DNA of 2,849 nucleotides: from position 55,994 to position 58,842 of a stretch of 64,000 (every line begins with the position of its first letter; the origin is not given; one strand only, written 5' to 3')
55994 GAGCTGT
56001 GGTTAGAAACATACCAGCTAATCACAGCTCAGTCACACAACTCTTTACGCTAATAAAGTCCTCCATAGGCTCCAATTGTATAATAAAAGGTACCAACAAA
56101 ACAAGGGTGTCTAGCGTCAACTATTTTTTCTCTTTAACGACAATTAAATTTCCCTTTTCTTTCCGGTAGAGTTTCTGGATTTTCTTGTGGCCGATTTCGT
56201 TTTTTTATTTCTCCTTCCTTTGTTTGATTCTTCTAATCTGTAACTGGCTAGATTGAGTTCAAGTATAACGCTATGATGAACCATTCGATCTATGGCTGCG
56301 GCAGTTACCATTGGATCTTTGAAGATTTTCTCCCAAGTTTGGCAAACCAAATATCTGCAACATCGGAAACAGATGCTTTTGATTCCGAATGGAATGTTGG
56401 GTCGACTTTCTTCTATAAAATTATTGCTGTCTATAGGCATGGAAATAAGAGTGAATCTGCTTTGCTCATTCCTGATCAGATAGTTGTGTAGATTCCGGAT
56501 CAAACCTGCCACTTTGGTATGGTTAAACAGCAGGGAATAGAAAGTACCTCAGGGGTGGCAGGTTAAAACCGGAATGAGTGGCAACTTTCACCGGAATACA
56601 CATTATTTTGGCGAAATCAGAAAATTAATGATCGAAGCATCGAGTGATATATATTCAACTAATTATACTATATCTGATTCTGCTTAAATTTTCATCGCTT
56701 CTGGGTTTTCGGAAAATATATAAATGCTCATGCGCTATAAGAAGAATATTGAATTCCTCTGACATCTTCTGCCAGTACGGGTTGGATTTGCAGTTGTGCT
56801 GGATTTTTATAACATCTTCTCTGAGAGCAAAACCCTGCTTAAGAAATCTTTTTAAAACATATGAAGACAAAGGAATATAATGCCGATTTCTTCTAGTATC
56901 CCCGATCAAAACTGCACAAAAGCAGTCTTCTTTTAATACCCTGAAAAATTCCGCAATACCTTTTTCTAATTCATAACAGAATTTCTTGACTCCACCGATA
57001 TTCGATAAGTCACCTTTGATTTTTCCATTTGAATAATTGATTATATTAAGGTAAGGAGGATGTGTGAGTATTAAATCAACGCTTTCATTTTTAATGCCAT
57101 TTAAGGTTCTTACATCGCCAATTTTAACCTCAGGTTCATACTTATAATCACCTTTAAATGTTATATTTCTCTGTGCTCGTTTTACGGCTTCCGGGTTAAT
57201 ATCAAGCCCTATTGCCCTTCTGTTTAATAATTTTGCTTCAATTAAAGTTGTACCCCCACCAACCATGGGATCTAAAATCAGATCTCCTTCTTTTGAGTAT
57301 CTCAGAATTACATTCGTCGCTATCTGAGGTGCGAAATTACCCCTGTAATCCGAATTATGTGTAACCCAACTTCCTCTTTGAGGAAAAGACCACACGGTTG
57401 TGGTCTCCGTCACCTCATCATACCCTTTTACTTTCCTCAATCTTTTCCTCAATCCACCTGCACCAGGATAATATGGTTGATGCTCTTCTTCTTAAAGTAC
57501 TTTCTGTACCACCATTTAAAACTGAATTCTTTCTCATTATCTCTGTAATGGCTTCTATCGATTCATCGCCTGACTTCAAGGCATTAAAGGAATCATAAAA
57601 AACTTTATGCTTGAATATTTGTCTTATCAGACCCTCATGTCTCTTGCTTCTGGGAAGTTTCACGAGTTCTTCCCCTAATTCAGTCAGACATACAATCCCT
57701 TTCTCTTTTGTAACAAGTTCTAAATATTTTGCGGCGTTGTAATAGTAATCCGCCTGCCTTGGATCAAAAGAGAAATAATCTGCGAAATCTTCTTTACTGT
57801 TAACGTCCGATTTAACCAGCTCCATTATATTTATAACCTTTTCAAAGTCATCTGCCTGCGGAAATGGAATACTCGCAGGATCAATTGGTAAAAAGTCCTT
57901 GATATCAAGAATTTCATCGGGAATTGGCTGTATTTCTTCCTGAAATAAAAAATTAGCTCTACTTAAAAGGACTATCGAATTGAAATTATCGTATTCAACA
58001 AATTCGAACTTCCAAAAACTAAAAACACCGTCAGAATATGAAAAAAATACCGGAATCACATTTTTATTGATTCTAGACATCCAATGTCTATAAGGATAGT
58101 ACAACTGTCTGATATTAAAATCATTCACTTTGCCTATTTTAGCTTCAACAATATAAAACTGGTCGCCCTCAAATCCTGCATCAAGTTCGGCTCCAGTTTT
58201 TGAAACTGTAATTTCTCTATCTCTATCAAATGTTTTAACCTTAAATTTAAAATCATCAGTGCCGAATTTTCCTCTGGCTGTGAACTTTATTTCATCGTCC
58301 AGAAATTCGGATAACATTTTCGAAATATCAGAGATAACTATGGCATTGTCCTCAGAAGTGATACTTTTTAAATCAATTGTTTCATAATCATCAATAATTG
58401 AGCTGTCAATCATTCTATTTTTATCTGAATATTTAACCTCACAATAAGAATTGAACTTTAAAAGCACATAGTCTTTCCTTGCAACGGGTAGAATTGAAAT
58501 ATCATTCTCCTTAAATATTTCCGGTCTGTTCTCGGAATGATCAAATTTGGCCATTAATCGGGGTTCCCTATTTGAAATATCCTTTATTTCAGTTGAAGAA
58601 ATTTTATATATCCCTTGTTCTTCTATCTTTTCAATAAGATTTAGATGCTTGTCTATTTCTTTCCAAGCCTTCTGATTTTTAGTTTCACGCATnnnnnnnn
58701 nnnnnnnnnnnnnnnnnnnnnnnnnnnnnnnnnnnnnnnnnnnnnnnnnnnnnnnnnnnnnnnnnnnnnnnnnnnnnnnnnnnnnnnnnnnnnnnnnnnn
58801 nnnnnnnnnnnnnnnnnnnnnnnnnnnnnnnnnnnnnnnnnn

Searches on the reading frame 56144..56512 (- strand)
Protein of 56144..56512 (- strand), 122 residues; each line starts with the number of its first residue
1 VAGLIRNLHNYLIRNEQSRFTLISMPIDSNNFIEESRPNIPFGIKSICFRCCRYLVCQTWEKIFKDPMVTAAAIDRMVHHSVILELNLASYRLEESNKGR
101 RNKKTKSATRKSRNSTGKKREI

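Call 73: search_protein_families(library=ncbifam, proteins=[window:56144-56512:-], max_evalue=1)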
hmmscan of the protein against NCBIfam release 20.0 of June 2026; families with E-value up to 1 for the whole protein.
window:56144-56512:- (122 aa): 4 families
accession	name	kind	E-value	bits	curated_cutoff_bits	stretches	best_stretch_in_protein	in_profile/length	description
NF006038.0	PRK08181.1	subfamily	2.2e-11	43.5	317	1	59-112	213-268/271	transposase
NF038214.1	IS21_help_AAA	equivalog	3.1e-11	43.4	200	1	57-94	194-231/232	IS21-like element helper ATPase IstB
NF005098.0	PRK06526.1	subfamily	2.4e-08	33.7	296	1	59-106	215-263/266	transposase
NF006616.1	PRK09183.1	subfamily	2.8e-06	26.8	300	1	57-98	205-247/253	IS21-like element helper ATPase IstB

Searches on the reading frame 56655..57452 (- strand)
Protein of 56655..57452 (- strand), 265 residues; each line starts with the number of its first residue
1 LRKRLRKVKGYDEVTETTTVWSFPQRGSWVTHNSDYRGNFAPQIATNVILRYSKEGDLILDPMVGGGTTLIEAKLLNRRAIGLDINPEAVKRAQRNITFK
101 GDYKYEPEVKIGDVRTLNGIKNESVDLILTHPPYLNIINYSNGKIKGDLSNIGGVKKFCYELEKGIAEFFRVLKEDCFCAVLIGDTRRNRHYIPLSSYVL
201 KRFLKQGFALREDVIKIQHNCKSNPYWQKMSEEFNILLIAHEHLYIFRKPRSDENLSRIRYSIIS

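Call 11: search_protein_families(library=pfam, proteins=[window:56655-57452:-], max_evalue=0.0001)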
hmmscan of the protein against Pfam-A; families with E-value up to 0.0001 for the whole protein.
window:56655-57452:- (265 aa): 5 families
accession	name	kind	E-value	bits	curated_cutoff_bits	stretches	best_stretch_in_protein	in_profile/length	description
PF01555.25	N6_N4_Mtase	-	1.2e-24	87.9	26.7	2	11-94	134-220/221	DNA methylase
PF01170.24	UPF0020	-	3.8e-11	43.5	22.3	1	53-138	26-135/197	RMKL-like, methyltransferase domain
PF08241.18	Methyltransf_11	-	7.2e-06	27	21.2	0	64-130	5-66/95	Methyltransferase domain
PF13649.12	Methyltransf_25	-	8.7e-06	26.8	27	1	59-131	1-71/97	Methyltransferase domain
PF13847.12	Methyltransf_31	-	2.6e-05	24.4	27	1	55-180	3-108/145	Methyltransferase domain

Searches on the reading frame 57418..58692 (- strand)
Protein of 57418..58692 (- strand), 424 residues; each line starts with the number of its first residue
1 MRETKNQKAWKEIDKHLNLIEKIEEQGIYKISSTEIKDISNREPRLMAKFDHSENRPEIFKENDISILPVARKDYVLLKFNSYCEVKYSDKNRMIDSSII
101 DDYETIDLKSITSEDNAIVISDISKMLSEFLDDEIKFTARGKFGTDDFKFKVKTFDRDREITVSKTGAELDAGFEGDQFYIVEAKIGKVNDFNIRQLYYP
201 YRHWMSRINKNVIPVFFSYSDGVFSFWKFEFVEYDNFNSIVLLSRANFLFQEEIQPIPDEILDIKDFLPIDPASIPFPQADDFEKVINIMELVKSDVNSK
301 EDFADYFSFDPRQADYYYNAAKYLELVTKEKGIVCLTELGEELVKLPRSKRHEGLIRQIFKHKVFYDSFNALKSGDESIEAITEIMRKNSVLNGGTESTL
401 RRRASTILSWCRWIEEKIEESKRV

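Call 11: search_protein_families(library=pfam, proteins=[window:57418-58692:-], max_evalue=0.0001)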
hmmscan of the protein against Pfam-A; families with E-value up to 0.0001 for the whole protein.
window:57418-58692:- (424 aa): 4 families
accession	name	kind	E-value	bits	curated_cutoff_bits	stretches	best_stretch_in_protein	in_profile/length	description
PF22518.2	DUF6997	-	1.2e-49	169.3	27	1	79-248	2-174/175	Domain of unknown function (DUF6997)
PF23871.1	DUF7226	-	2.6e-33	115.3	27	1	285-418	1-141/142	Domain of unknown function (DUF7226)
PF22515.2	DUF6996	-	2.8e-27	95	27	1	7-77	1-71/71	Domain of unknown function (DUF6996)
PF09821.14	AAA_assoc_C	-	4.6e-06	27.7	27.6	1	318-415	18-114/119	C-terminal AAA-associated domain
